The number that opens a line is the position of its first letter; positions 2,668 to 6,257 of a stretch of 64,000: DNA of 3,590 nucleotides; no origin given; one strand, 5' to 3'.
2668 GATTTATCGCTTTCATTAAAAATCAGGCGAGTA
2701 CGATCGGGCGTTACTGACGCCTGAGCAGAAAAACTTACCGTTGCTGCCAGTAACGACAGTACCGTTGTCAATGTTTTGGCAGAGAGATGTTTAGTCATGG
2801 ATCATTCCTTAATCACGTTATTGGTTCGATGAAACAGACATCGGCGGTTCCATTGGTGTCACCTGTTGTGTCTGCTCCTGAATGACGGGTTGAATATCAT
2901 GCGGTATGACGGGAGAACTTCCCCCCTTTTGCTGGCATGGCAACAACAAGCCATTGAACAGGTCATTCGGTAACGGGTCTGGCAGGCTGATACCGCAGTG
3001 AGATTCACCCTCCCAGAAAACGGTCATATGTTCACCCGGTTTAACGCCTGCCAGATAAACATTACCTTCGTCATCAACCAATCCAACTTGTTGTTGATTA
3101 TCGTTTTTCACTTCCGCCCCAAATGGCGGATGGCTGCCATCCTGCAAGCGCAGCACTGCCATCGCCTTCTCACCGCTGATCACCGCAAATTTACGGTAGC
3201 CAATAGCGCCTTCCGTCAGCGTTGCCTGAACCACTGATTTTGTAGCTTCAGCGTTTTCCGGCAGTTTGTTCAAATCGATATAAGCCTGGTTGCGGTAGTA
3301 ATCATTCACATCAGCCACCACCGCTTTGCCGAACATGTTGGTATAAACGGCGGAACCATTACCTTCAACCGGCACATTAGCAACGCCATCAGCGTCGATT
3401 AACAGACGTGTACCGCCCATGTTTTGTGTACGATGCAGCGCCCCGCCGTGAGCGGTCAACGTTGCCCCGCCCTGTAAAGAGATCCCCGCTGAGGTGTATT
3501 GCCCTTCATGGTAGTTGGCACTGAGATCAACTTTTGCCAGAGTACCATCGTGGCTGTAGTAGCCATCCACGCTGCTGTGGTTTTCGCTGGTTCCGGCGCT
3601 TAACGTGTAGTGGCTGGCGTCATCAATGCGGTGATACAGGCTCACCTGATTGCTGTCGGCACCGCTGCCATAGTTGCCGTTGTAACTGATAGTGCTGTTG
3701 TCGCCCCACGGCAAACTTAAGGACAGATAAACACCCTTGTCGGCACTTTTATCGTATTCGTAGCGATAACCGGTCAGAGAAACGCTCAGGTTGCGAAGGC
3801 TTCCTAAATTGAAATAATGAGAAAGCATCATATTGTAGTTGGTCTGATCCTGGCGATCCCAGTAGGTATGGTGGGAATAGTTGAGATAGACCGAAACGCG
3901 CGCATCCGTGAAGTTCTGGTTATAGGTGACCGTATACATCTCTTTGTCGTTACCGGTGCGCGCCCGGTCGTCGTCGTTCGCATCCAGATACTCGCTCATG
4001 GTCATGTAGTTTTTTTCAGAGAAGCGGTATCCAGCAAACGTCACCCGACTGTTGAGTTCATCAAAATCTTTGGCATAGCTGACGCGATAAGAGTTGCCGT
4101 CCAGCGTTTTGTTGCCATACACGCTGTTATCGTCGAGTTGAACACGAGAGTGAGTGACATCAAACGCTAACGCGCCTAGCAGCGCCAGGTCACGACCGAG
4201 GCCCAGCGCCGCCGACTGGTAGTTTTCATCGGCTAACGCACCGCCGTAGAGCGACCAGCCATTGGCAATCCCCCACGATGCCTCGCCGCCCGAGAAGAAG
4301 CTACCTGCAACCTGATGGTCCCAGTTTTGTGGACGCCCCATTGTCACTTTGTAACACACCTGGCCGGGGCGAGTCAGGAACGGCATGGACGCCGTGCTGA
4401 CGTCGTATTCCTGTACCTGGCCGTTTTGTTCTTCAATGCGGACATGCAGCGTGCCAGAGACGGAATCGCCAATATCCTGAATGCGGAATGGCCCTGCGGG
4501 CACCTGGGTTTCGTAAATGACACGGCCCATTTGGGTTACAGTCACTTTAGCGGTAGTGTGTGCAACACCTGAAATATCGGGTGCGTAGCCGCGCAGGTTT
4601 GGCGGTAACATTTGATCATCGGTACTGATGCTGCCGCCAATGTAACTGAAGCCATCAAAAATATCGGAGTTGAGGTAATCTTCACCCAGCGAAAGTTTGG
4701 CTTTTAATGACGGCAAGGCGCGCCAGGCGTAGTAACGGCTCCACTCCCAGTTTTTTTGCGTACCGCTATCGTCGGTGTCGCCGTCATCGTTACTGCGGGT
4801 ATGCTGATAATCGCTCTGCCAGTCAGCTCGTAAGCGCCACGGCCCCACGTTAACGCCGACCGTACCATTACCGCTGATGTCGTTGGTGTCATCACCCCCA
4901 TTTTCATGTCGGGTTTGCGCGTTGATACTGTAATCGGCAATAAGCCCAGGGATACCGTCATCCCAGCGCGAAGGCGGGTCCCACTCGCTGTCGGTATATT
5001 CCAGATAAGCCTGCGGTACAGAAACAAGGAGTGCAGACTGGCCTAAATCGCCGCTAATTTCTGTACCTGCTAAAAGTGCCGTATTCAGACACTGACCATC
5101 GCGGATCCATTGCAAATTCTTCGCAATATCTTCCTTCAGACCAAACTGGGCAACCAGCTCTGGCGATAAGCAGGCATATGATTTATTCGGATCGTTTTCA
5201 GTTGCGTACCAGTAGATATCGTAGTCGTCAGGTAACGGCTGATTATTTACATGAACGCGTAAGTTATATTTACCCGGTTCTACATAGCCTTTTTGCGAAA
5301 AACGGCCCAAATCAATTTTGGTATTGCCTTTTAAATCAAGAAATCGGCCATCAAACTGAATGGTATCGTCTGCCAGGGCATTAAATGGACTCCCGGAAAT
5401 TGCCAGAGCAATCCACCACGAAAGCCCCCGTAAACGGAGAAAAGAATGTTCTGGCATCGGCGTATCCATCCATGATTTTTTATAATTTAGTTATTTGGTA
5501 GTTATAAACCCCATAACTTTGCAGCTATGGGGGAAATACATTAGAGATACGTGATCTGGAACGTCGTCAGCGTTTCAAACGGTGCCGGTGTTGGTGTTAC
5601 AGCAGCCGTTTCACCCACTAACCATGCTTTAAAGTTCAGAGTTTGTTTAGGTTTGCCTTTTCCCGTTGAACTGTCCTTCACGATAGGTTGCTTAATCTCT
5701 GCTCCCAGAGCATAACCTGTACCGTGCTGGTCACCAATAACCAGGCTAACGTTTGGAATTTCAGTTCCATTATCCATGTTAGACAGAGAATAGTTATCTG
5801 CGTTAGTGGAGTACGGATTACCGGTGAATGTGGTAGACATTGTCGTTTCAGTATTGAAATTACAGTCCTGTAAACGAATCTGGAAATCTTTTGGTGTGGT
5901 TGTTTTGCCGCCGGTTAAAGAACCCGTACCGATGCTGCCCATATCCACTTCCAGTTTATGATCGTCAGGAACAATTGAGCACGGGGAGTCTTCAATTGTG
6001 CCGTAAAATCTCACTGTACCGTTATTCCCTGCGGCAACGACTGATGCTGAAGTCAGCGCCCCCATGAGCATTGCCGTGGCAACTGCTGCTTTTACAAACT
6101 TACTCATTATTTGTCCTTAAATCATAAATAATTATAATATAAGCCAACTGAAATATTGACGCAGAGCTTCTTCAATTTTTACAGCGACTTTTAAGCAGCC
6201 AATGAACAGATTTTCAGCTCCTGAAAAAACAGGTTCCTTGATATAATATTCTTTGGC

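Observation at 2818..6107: Complete yfc chaperone-usher fimbrial operon with an intact usher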

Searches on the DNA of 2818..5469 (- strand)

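Call 6: search_dna_similar(query=window:2818-5469:-, collection=ecoli_genomes, mode=near, max_rows=40, rows=spread)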
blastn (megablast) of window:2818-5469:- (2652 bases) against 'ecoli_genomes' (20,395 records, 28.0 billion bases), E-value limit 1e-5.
Records with a match: 989; places in all: 990; records where one place covers at least 80% of the query: 986.
Genomes with a match: 989 of 5426; with a place that covers at least 80% of the query: 986. Places per genome that has any: lowest 1, median 1, highest 2. On chromosomes: 990 places; on plasmids: 0.
Best place of each record, by identity: >=99% 36; 95-99% 519; 90-95% 78; 60-80% 356.
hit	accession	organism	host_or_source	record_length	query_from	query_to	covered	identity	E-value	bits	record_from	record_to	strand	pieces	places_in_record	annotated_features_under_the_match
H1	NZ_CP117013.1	Escherichia coli strain MLI114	Homo sapiens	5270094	1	2652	100%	100.0%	0e+0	4898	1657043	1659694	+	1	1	fimbrial biogenesis outer membrane usher protein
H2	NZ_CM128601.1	Escherichia coli strain E300010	Homo sapiens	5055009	1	2652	100%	99.9%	0e+0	4887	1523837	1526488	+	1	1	fimbrial biogenesis outer membrane usher protein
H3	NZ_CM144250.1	Escherichia coli strain ECA64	not applicable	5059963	1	2652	100%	98.9%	0e+0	4743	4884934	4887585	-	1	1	fimbrial biogenesis outer membrane usher protein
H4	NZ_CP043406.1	Escherichia coli strain NMBU-W13E19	surface water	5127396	1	2652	100%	98.9%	0e+0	4737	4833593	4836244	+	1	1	fimbrial biogenesis outer membrane usher protein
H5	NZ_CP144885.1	Escherichia coli strain TC_EC10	Homo sapiens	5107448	1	2652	100%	98.9%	0e+0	4737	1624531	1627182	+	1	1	fimbrial biogenesis outer membrane usher protein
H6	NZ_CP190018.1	Escherichia coli strain EC17CM6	chicken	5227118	1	2652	100%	98.9%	0e+0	4737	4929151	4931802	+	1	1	fimbrial biogenesis outer membrane usher protein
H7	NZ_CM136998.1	Escherichia coli strain UPEC69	Homo sapiens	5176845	1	2652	100%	98.9%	0e+0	4737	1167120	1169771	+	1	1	fimbrial biogenesis outer membrane usher protein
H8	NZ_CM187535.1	Escherichia coli strain capsule spontaneous mutant 18b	lab isolate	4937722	1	2652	100%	98.9%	0e+0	4737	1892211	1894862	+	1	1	fimbrial biogenesis outer membrane usher protein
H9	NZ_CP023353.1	Escherichia coli strain 746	canine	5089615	1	2652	100%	98.7%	0e+0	4704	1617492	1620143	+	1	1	fimbrial biogenesis outer membrane usher protein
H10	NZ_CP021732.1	Escherichia coli strain AR_0114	missing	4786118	1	2652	100%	98.6%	0e+0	4698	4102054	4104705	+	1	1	fimbrial biogenesis outer membrane usher protein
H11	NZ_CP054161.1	Escherichia coli strain STO_Bone2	Homo sapiens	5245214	1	2652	100%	98.6%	0e+0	4698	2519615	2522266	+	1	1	fimbrial biogenesis outer membrane usher protein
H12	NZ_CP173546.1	Escherichia coli strain 98205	Homo sapiens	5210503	1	2652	100%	98.6%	0e+0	4698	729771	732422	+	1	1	fimbrial biogenesis outer membrane usher protein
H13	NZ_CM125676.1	Escherichia coli strain 2022N21-074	Homo sapiens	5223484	1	2652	100%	98.6%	0e+0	4698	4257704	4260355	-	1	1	fimbrial biogenesis outer membrane usher protein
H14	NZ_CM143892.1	Escherichia coli strain E21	Homo sapiens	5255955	1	2652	100%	98.6%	0e+0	4698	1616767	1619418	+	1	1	fimbrial biogenesis outer membrane usher protein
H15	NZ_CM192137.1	Escherichia coli strain Ec-U14-1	Homo sapiens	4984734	1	2652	100%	98.6%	0e+0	4698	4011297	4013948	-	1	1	fimbrial biogenesis outer membrane usher protein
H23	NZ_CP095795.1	Escherichia coli strain CT265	avian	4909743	1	2652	100%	91.8%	0e+0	3696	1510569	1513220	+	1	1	fimbrial biogenesis outer membrane usher protein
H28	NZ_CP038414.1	Escherichia coli O157:H7 strain 17B6-2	cattle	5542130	1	2627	99%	76.9%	0e+0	1474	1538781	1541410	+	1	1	fimbrial biogenesis outer membrane usher protein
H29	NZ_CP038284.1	Escherichia coli O157:H7 strain YB14-1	cattle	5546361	1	2627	99%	76.9%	0e+0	1474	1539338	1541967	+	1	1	fimbrial biogenesis outer membrane usher protein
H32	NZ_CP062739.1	Escherichia coli O157:H7 strain Z1723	Bovine Faeces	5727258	1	2627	99%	76.9%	0e+0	1474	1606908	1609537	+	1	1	fimbrial biogenesis outer membrane usher protein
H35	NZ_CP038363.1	Escherichia coli O157:H7 strain F7349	missing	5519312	1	2627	99%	76.9%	0e+0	1469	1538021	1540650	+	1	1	fimbrial biogenesis outer membrane usher protein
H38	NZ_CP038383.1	Escherichia coli O55:H7 strain DEC5E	Homo sapiens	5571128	1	2627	99%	76.9%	0e+0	1463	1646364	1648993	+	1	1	fimbrial biogenesis outer membrane usher protein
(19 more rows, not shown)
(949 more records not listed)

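Call 8: get_annotated_region(hit=H1, flank=6000)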
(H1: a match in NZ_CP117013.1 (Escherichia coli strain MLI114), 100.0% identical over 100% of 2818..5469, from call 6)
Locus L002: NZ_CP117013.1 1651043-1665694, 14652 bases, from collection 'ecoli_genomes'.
description: Escherichia coli strain MLI114 chromosome, complete genome
organism: Escherichia coli strain MLI114 (NCBI taxid 562)
replicon: chromosome; assembly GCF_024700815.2
host: Homo sapiens; source: stool sample; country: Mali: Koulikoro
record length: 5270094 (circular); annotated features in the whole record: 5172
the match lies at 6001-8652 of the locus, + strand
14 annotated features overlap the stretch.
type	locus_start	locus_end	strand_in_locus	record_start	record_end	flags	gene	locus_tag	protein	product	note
CDS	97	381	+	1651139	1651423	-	yfcZ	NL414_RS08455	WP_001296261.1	YfcZ/YiiS family protein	-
CDS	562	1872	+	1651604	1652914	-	fadI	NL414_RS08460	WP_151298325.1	acetyl-CoA C-acyltransferase FadI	-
CDS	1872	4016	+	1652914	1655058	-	fadJ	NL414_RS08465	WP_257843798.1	fatty acid oxidation complex subunit alpha FadJ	-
CDS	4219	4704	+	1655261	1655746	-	sixA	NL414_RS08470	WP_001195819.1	phosphohistidine phosphatase SixA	-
CDS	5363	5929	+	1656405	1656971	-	-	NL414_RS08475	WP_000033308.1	fimbrial protein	-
CDS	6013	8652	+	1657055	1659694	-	-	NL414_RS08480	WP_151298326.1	fimbrial biogenesis outer membrane usher protein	-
CDS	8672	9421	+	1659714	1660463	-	-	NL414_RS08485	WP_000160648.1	fimbria/pilus periplasmic chaperone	-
CDS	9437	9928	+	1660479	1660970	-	-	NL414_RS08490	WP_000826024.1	fimbrial protein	-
CDS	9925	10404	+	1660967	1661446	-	-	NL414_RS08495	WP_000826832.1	fimbrial protein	-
CDS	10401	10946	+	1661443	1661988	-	-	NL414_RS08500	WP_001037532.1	fimbrial protein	-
CDS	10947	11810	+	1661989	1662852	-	-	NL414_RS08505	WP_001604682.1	StfH/YfcO family fimbrial adhesin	-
CDS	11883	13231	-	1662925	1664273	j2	-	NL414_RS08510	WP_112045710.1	IS3-like element IS1397 family transposase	programmed frameshift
CDS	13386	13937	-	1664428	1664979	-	smrB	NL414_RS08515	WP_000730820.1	endonuclease SmrB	-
CDS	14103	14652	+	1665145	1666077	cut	prmB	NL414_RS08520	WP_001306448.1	50S ribosomal protein L3 N(5)-glutamine methyltransferase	-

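Call 57: get_annotated_region(hit=H23, flank=4500)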
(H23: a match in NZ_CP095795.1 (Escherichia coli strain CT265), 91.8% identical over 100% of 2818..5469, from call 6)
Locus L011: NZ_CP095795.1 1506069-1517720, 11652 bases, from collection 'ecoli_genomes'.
description: Escherichia coli strain CT265 chromosome, complete genome
organism: Escherichia coli strain CT265 (NCBI taxid 562)
replicon: chromosome; assembly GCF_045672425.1
host: avian; source: -; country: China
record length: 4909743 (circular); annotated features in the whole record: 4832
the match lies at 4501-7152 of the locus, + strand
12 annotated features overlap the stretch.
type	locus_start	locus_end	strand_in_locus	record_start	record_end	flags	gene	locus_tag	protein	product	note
CDS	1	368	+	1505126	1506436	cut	fadI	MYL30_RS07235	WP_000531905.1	acetyl-CoA C-acyltransferase FadI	-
CDS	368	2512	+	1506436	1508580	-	fadJ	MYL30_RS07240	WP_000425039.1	fatty acid oxidation complex subunit alpha FadJ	-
CDS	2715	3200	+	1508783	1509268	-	sixA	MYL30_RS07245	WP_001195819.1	phosphohistidine phosphatase SixA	-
CDS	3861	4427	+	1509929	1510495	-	-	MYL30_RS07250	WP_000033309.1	fimbrial protein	-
CDS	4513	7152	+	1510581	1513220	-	-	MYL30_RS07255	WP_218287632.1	fimbrial biogenesis outer membrane usher protein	-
CDS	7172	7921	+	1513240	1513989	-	-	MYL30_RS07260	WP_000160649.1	fimbria/pilus periplasmic chaperone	-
CDS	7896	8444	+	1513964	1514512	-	-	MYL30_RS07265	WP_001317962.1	fimbrial protein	-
CDS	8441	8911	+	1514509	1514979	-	-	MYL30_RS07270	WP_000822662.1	fimbrial protein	-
CDS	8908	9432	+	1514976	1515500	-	-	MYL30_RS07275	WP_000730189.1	fimbrial protein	-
CDS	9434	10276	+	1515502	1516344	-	-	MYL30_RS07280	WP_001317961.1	StfH/YfcO family fimbrial adhesin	-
CDS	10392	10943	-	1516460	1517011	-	smrB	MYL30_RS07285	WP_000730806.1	endonuclease SmrB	-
CDS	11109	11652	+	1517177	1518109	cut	prmB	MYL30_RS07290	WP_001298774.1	50S ribosomal protein L3 N(5)-glutamine methyltransferase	-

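Call 58: get_annotated_region(hit=H7, flank=4500)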
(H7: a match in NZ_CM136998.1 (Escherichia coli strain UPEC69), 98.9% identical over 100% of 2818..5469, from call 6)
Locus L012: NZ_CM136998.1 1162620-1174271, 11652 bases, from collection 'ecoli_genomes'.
description: Escherichia coli strain UPEC69 chromosome, whole genome shotgun sequence
organism: Escherichia coli strain UPEC69 (NCBI taxid 562)
replicon: chromosome; assembly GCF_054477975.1
host: Homo sapiens; source: urine; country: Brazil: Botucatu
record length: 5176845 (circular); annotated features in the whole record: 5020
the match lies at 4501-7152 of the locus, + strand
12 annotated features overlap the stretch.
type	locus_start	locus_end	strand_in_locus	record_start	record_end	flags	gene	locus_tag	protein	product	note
CDS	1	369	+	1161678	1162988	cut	fadI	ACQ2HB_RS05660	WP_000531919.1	acetyl-CoA C-acyltransferase FadI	-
CDS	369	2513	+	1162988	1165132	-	fadJ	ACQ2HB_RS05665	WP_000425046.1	fatty acid oxidation complex subunit alpha FadJ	-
CDS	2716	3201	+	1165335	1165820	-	sixA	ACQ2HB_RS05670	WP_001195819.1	phosphohistidine phosphatase SixA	-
CDS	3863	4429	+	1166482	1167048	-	-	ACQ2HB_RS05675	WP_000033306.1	fimbrial protein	-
CDS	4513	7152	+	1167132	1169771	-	-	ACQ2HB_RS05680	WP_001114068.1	fimbrial biogenesis outer membrane usher protein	-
CDS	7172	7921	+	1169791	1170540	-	-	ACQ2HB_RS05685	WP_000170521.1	fimbria/pilus periplasmic chaperone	-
CDS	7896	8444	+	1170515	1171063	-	-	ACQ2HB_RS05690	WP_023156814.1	fimbrial protein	-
CDS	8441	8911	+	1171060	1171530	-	-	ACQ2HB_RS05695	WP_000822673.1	fimbrial protein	-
CDS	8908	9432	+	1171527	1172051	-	-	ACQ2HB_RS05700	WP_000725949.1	fimbrial protein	-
CDS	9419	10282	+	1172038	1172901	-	-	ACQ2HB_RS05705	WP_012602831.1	StfH/YfcO family fimbrial adhesin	-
CDS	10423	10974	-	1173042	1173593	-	smrB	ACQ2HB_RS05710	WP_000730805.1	endonuclease SmrB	-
CDS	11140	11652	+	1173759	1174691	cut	prmB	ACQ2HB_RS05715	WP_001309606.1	50S ribosomal protein L3 N(5)-glutamine methyltransferase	-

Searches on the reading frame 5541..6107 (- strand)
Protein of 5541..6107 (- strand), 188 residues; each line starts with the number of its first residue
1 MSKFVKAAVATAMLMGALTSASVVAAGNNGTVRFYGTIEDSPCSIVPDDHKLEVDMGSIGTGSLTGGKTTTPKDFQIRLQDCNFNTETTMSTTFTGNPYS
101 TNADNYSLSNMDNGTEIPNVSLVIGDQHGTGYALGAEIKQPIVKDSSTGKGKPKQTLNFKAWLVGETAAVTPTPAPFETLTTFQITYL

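Call 5: search_protein_families(library=pfam, proteins=[window:5541-6107:-])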
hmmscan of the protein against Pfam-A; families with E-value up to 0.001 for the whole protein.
window:5541-6107:- (188 aa): 1 family
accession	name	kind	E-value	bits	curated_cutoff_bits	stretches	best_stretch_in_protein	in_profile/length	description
PF00419.26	Fimbrial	-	7.4e-18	65.7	25.6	1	33-187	2-150/151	Fimbrial protein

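Call 39: search_protein_families(library=ncbifam, proteins=[window:5541-6107:-])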
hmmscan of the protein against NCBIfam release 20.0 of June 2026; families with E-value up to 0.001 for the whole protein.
window:5541-6107:- (188 aa): 20 families
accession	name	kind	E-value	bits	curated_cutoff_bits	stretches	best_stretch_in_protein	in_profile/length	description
NF011811.0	PRK15283.1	equivalog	5.3e-40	137.3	267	1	1-188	1-186/186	fimbrial major subunit StfA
NF011793.0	PRK15261.1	equivalog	8e-28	97.8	218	1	2-187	4-194/195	fimbrial protein SteA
NF007276.0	PRK09733.1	equivalog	5e-15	55.8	189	1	2-186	2-181/183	fimbrial-like protein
NF011756.0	PRK15209.1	equivalog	5e-13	48.9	221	1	11-110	6-107/174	long polar fimbrial major subunit LpfA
NF011757.0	PRK15210.1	equivalog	9.6e-12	45.5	241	1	3-97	4-103/194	fimbrial protein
NF011738.0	PRK15191.1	equivalog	1.5e-11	44.4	238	1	15-176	9-162/172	fimbrial protein BcfF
NF052361.1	FimI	equivalog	1.5e-10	41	300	1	17-135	17-134/179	type 1 fimbrial minor subunit FimI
NF011817.0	PRK15289.1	equivalog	2.4e-10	40.5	203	1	12-136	4-125/190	chaperone-usher fimbrial major subunit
NF011741.1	PRK15194.1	equivalog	1.4e-09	38.2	140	1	3-130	4-134/185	type 1 fimbrial major subunit FimA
NF011734.0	PRK15187.1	equivalog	1.9e-08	34.2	247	1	1-135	1-137/180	fimbrial protein BcfA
NF011752.0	PRK15205.1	equivalog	2.1e-08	34.2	169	1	9-172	8-162/176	long polar fimbrial protein LpfE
NF052362.1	FimF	equivalog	3.5e-08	33.2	200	1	13-172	7-161/175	type 1 fimbrial adaptor subunit FimF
NF007402.0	PRK09934.1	equivalog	5.3e-08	32.8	168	1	10-174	5-159/171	fimbria assembly protein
NF011747.0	PRK15200.1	equivalog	3.1e-06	26.7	210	1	9-98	8-97/177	type 1 fimbrial protein subunit FimI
NF011828.0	PRK15300.1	equivalog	4.6e-06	26.7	229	1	9-128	8-121/179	fimbrial protein StiA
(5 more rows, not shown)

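Call 52: search_solved_structures(query=window:5541-6107:-, max_evalue=0.001)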
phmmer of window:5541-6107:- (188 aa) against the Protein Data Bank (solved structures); distinct sequences matched with E-value up to 0.001: 19.
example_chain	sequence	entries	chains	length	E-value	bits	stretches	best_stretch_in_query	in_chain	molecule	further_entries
6erj_A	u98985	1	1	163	1e-08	38.4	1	28-172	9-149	Type-1 fimbrial protein, a chain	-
6erj_B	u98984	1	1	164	1e-08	38.4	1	28-172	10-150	Type-1 fimbrial protein, a chain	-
6y7s_A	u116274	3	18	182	3.9e-08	36.5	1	9-185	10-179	Type-1 fimbrial protein, A chain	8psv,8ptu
2n7h_A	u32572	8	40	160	2.3e-07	34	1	27-185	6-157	FimA | Type-1 fimbrial protein, A chain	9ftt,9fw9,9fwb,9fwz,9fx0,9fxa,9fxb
2m5g_A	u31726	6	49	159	2.7e-07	33.8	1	27-185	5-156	Type-1 fimbrial protein, A chain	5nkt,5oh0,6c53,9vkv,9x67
2jty_A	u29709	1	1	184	5.2e-07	32.8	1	27-185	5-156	Type-1 fimbrial protein, A chain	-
5lp9_A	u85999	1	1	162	5.3e-07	32.8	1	27-136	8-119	Major type 1 subunit fimbrin (Pilin)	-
9iug_A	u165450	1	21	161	5.3e-06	29.5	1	27-134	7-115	FimA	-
5flu_A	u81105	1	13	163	1.5e-05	28.1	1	28-85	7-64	PAP FIMBRIAL MAJOR PILIN PROTEIN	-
2uy6_B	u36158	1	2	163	9.2e-05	25.5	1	28-85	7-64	PAP FIMBRIAL MAJOR PILIN PROTEIN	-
2uy7_B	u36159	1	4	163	0.0001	25.4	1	28-85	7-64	PAP FIMBRIAL MAJOR PILIN PROTEIN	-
3sqb_B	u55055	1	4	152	0.00011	25.2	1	35-185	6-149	Type-1 fimbrial protein, A chain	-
6swh_C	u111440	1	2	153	0.00011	25.2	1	35-185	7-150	Type-1 fimbrial protein, A chain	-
8eht_C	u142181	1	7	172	0.00015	24.8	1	28-170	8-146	CS20 fimbria major subunit protein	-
6e14_F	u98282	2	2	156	0.00032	23.7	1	29-185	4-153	Protein FimF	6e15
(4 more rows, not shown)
